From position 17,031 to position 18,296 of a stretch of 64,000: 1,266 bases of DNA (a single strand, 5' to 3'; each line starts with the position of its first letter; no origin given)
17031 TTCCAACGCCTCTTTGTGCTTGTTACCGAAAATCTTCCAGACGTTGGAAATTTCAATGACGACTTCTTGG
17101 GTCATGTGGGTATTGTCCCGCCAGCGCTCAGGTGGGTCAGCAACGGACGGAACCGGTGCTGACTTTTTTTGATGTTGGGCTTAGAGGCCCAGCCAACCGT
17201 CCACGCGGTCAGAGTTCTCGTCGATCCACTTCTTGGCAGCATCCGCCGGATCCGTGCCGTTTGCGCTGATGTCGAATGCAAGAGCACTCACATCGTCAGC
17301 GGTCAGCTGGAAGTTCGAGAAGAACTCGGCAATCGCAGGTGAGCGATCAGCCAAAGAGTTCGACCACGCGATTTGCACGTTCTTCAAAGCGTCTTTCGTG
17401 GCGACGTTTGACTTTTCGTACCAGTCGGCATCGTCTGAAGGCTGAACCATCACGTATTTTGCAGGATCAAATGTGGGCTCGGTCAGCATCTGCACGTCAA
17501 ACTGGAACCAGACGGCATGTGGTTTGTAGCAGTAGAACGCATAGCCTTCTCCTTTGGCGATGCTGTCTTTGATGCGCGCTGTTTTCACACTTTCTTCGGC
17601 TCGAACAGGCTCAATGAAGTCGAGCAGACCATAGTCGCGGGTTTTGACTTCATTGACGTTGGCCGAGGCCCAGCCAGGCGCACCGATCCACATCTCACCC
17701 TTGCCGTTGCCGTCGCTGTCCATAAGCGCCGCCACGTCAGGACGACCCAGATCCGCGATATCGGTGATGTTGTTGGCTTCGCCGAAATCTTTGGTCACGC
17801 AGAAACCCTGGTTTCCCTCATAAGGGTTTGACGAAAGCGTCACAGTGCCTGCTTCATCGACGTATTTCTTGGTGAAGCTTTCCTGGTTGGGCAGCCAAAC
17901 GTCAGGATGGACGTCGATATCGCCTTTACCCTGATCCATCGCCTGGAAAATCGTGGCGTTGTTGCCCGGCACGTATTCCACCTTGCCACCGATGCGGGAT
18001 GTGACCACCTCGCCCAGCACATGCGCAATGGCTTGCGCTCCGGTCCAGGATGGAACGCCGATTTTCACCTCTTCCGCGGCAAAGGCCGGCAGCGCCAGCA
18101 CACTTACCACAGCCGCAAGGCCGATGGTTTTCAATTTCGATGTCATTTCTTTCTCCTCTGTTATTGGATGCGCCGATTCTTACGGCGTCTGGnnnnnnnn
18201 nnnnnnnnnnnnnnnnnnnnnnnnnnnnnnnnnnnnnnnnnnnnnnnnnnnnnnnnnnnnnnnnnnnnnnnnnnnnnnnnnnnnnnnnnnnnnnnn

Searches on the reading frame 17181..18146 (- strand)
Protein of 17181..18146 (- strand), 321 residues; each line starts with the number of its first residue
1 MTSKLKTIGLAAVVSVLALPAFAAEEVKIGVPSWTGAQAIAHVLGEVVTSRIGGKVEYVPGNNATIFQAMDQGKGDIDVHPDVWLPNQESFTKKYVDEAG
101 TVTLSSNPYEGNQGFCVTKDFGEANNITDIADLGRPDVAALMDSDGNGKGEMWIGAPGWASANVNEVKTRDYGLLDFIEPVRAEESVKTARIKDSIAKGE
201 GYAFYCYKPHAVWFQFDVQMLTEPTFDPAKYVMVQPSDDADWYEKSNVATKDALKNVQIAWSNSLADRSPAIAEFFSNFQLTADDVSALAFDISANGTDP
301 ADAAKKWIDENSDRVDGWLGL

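Call 12: search_protein_families(library=pfam, proteins=[window:17181-18146:-])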
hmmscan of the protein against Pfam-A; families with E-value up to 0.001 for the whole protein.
window:17181-18146:- (321 aa): 2 families
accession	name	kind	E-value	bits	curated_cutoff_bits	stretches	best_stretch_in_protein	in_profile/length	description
PF04069.17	OpuAC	-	6.6e-50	170.5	21.2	1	26-310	2-257/257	Substrate binding domain of ABC-type glycine betaine transport system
PF13531.11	SBP_bac_11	-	0.00035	20.8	25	1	51-142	23-109/227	Bacterial extracellular solute-binding protein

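Call 23: search_solved_structures(query=window:17181-18146:-, max_evalue=0.00001, show_alignments=1)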
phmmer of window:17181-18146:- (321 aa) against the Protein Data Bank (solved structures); distinct sequences matched with E-value up to 0.00001: 4.
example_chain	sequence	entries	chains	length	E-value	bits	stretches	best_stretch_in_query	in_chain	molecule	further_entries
1r9l_A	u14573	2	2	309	6.5e-10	42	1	112-319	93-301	Glycine betaine-binding periplasmic protein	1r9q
3tmg_A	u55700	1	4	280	1.4e-08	37.7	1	25-225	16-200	Glycine betaine, L-proline ABC transporter, glycine/betaine/L-proline-binding protein (Pro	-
7yle_A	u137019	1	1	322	1.1e-07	34.7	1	14-319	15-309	Glycine betaine/proline ABC transporter, periplasmic glycinebetaine/proline-binding protei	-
3l6g_A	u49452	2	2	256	3.8e-06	29.6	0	255-319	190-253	Betaine ABC transporter permease and substrate binding protein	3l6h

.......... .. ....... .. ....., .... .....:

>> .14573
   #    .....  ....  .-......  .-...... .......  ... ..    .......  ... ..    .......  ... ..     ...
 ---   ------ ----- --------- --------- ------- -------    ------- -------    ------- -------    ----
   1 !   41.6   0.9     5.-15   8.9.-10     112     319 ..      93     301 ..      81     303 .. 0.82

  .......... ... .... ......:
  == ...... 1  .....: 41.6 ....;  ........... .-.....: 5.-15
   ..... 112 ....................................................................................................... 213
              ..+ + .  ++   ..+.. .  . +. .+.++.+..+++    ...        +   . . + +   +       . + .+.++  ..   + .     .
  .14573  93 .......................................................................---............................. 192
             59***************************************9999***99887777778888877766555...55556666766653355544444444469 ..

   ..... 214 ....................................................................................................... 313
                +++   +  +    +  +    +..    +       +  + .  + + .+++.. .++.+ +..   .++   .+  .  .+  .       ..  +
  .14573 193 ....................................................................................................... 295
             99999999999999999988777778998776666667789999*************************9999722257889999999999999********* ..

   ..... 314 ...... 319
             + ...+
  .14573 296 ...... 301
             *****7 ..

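Call 46: search_protein_families(library=ncbifam, proteins=[window:17181-18146:-], max_evalue=1e-10)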
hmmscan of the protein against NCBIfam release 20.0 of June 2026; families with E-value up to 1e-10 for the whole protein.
window:17181-18146:- (321 aa): 2 families
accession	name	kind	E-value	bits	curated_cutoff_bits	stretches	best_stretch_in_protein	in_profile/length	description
NF008334.0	PRK11119.1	equivalog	2.1e-28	99.4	215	1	52-319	55-323/331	glycine betaine/L-proline ABC transporter substrate-binding protein ProX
TIGR03414.1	ABC_choline_bnd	subfamily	3.1e-15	56.2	379.05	0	24-222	8-195/291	choline ABC transporter substrate-binding protein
